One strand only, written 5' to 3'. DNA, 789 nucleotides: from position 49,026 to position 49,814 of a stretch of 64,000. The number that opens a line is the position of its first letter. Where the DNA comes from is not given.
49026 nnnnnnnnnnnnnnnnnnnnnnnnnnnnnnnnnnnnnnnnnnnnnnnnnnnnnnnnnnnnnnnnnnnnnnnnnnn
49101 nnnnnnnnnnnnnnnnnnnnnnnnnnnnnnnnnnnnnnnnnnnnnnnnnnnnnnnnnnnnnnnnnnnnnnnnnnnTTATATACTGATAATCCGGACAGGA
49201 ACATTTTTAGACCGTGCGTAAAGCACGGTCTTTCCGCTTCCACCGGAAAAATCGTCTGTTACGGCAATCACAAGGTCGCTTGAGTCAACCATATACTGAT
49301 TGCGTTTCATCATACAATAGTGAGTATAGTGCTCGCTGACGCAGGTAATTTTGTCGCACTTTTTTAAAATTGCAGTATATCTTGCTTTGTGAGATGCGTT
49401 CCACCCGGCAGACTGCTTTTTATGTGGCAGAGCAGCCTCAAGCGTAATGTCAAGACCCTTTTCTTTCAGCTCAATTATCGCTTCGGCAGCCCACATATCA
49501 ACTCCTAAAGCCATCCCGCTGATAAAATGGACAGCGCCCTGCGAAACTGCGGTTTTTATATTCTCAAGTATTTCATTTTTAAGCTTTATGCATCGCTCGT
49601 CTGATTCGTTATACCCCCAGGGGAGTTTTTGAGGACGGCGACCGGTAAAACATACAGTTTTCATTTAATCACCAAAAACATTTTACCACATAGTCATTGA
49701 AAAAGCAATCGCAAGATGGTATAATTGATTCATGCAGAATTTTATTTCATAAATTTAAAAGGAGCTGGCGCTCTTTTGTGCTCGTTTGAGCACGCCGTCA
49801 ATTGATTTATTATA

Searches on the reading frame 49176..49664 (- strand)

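Call 52: search_protein_families(library=pfam, proteins=[window:49176-49664:-], max_evalue=0.00001)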
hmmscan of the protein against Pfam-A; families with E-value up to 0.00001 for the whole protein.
window:49176-49664:- (162 aa): 2 families
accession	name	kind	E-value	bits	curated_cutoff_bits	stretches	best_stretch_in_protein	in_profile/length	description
PF06908.16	YpsA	-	7.5e-27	94.8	27.7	1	4-148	1-146/168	YspA SLOG family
PF02481.21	DNA_processg_A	-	2.3e-06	27.4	29.6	1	30-159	60-186/212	DNA recombination-mediator protein A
